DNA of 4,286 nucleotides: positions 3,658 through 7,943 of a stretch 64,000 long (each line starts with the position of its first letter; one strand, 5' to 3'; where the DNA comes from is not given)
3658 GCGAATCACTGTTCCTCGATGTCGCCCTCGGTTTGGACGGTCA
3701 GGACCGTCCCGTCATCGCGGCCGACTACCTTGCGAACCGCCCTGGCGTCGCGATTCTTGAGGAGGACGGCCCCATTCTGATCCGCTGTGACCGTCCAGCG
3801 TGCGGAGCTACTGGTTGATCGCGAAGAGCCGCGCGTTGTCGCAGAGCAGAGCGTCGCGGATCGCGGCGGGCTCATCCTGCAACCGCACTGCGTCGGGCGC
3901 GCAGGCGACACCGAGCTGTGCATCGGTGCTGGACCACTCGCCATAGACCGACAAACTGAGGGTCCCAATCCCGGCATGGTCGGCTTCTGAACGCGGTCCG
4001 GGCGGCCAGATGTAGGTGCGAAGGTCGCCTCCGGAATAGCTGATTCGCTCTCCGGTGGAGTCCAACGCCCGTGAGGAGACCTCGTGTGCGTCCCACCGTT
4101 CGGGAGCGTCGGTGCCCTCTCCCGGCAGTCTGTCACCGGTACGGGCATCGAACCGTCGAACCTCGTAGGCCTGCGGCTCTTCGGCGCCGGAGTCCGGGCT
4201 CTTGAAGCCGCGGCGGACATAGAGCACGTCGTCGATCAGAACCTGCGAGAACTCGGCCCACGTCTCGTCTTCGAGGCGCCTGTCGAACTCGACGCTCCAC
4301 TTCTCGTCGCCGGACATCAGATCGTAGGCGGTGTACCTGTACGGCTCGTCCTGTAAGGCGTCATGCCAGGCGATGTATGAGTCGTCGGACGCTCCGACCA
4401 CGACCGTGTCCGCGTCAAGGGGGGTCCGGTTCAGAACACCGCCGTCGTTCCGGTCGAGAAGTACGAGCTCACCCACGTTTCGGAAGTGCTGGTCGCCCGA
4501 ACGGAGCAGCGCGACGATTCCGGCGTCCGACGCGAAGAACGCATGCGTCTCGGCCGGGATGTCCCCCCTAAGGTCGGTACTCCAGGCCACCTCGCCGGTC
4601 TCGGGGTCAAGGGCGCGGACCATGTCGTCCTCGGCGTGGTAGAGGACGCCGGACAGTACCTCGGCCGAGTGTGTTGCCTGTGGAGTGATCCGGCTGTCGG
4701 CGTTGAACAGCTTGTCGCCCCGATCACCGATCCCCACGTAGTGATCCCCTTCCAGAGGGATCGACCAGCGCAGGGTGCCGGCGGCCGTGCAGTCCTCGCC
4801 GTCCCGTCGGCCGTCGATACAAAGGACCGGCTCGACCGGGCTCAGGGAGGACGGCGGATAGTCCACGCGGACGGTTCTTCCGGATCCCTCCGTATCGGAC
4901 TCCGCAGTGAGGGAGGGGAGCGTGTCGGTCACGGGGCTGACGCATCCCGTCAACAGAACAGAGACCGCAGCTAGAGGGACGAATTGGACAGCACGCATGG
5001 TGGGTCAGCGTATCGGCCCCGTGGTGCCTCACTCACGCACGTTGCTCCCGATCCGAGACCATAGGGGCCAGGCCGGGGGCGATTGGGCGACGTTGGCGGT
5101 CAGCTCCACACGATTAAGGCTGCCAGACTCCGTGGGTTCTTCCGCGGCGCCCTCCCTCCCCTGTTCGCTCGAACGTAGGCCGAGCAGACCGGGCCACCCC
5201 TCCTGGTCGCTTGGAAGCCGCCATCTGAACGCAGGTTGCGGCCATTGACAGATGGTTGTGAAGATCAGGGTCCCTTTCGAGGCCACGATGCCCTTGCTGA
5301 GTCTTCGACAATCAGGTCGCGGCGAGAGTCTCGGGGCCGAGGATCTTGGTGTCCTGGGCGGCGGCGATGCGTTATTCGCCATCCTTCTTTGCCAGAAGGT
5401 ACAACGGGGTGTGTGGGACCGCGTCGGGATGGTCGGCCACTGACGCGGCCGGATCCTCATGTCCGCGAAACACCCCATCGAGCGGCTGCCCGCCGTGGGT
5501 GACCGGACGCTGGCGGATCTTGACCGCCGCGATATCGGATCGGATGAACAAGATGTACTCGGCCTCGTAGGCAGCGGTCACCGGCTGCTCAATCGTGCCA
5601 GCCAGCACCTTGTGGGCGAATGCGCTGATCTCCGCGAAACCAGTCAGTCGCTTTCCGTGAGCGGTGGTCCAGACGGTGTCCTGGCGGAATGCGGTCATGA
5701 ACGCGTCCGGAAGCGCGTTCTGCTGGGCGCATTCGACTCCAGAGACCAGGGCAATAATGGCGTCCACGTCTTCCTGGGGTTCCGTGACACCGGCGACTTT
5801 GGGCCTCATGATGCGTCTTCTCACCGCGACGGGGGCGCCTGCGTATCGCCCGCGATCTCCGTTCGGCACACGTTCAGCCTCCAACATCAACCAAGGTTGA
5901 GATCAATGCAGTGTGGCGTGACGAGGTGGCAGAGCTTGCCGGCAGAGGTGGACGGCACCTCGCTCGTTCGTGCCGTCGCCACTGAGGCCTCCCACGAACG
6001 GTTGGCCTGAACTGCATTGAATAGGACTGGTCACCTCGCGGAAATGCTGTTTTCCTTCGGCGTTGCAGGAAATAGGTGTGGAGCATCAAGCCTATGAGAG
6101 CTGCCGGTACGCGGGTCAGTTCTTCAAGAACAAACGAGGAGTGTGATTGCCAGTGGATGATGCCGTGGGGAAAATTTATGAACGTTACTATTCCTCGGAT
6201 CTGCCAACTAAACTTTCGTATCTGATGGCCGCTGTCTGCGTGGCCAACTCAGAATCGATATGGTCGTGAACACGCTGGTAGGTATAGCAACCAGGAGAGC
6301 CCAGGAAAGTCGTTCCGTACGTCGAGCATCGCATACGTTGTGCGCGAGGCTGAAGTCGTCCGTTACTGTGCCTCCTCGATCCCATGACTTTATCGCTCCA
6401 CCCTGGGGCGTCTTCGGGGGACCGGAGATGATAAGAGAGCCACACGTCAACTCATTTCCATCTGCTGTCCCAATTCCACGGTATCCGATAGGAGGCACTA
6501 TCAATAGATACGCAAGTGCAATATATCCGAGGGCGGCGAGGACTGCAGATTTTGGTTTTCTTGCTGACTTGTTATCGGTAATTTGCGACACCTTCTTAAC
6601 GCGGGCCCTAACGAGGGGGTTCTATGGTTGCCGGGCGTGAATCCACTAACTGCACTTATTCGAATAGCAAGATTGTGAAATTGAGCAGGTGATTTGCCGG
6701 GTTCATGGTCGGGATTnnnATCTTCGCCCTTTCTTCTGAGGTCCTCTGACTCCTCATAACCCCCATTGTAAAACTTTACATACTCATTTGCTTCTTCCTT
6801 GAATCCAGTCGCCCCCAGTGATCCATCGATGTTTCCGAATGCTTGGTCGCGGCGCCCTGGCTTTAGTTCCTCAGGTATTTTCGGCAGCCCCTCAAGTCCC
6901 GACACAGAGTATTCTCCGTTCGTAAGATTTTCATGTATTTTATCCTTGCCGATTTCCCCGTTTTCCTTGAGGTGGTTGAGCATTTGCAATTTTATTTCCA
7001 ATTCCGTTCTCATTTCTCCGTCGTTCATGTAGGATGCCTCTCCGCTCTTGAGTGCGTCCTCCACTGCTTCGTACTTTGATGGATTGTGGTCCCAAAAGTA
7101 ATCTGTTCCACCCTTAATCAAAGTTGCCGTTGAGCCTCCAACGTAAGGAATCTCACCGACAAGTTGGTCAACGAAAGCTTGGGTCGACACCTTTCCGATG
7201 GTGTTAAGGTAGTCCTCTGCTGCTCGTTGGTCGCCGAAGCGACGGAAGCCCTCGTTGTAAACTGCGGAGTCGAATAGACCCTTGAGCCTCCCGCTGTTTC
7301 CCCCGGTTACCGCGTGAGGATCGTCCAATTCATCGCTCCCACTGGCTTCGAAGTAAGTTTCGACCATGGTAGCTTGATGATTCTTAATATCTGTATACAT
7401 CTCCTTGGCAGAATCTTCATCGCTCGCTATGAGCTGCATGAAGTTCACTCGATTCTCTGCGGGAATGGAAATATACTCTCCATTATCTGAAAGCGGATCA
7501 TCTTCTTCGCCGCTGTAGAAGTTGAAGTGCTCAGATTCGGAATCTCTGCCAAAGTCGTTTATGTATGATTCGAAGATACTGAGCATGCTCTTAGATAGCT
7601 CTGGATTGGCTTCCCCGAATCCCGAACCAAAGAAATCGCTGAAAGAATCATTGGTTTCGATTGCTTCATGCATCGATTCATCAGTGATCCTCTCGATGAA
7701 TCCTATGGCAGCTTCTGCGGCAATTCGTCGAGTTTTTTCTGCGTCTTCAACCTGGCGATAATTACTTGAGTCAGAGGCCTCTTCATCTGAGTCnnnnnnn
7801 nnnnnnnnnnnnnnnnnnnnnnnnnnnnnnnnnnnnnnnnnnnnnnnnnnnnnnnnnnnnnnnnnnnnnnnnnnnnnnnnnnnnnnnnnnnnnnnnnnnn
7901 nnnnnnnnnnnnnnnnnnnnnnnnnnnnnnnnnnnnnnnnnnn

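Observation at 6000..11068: Horizontally acquired low-GC island with a toxin/immunity-like operon abutting an orphan esxB-esxA pair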

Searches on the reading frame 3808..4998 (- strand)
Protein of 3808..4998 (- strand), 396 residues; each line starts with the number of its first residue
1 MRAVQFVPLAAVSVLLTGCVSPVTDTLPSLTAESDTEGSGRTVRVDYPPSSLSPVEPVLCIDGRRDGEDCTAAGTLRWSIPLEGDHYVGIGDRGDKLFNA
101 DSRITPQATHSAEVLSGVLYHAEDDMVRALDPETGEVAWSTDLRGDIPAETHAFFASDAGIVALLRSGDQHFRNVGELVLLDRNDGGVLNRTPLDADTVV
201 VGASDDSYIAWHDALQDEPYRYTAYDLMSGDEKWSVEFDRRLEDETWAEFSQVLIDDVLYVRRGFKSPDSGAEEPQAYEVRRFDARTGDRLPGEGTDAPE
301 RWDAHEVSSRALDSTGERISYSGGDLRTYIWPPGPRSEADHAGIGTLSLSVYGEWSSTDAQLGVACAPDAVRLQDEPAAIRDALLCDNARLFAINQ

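Call 3: search_protein_families(library=pfam, proteins=[window:3808-4998:-], max_evalue=0.1)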
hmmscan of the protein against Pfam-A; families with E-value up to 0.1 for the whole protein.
window:3808-4998:- (396 aa): 3 families
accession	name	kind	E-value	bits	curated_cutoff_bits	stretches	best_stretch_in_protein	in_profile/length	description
PF13360.13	PQQ_2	-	1.1e-12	48.5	27.6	2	124-306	2-156/233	Outer membrane protein assembly factor BamB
PF01011.28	PQQ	-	0.0012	18.1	26.7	1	114-146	55-88/595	Glucose/ethanol/alcohol dehydrogenase, beta-propeller domain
PF25293.1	Beta-prop_EMC1_N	-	0.073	13.2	34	0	116-251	32-160/219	EMC1 N-terminal beta-propeller domain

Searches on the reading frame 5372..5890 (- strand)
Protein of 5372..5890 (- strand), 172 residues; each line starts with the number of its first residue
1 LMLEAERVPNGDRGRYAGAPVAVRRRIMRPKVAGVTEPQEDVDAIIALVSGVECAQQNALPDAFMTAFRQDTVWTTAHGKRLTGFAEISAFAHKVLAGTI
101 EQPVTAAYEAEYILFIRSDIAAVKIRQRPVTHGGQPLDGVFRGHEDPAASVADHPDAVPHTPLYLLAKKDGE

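Call 3: search_protein_families(library=pfam, proteins=[window:5372-5890:-], max_evalue=0.1)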
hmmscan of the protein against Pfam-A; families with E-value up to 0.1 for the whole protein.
window:5372-5890:- (172 aa): 2 families
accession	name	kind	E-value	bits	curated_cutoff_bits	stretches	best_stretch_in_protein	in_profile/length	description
PF13577.12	SnoaL_4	-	0.012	16.1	24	1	40-100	4-65/126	SnoaL-like domain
PF14534.12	DUF4440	-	0.05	14.5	25.2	1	45-137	1-88/107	Domain of unknown function (DUF4440)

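Call 12: search_protein_families(library=ncbifam, proteins=[window:5372-5890:-], max_evalue=0.1)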
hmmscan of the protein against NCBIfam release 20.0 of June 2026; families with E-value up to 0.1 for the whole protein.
window:5372-5890:- (172 aa): 1 family
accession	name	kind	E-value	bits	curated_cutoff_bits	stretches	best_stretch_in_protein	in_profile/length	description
TIGR02246.1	TIGR02246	subfamily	2e-10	40.7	33.95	1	41-136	2-96/128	SgcJ/EcaC family oxidoreductase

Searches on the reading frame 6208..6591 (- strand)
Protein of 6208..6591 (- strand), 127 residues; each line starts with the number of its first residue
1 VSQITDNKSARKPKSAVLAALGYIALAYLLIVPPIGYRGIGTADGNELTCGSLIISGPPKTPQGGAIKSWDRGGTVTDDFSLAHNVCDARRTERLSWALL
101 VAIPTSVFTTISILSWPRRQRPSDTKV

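Call 3: search_protein_families(library=pfam, proteins=[window:6208-6591:-], max_evalue=0.1)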
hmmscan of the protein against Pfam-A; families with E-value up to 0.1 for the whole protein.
window:6208-6591:- (127 aa): 1 family
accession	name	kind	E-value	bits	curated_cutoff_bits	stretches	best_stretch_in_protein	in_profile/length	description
PF10716.14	NdhL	-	0.067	13.6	25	0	14-35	9-30/76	NADH dehydrogenase transmembrane subunit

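Call 12: search_protein_families(library=ncbifam, proteins=[window:6208-6591:-], max_evalue=0.1)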
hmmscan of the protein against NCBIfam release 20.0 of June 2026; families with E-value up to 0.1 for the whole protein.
window:6208-6591:- (127 aa): 0 families

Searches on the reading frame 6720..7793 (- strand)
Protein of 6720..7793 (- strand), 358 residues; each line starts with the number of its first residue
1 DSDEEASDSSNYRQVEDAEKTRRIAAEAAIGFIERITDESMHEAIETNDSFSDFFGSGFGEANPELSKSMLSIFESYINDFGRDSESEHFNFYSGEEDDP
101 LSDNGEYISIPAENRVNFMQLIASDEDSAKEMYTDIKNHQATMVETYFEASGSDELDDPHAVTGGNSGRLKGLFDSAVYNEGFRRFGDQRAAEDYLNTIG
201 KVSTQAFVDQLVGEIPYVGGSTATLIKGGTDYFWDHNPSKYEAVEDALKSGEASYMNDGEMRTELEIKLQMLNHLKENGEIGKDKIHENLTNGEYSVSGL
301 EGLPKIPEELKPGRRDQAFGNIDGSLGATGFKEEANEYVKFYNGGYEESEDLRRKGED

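Call 92: predict_structure(alignment_id=A10)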
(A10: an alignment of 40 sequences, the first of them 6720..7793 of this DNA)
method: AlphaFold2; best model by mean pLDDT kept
length: 358 residues; sequences in the alignment: 40
mean_pLDDT: 81.9   pTM: 0.82
mean pLDDT of the five models: 81.9, 80.3, 79.8, 79.4, 79.0
residues with pLDDT >= 90: 199; 70-90: 76; 50-70: 36; < 50: 47
segments of 3 or more residues with pLDDT < 50: 1-7, 214-241, 243-245, 251-257
pLDDT, mean of each block of 10 residues (from residue 1): 45 74 96 97 81 67 95 98 92 94 95 98 96 95 93 87 97 97 93 93 86 50 38 44 49 52 92 90 71 58 83 84 91 95 96 89
secondary structure, 60 per line:
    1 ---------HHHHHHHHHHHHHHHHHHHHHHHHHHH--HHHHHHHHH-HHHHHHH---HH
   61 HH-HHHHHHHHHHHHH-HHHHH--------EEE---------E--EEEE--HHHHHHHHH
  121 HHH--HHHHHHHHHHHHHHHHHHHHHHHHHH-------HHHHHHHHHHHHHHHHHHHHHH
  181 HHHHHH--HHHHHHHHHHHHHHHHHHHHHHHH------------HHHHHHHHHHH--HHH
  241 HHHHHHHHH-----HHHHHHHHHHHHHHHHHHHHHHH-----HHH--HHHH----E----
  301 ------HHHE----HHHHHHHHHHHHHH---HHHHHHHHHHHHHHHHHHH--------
elements in order: H10-36 H39-47 H49-55 H59-62 H64-76 H78-82 E91-93 E106-109 H112-123 H126-151 H159-186 H189-212 H225-235 H238-249 H255-277 H288-291 H315-328 H332-350
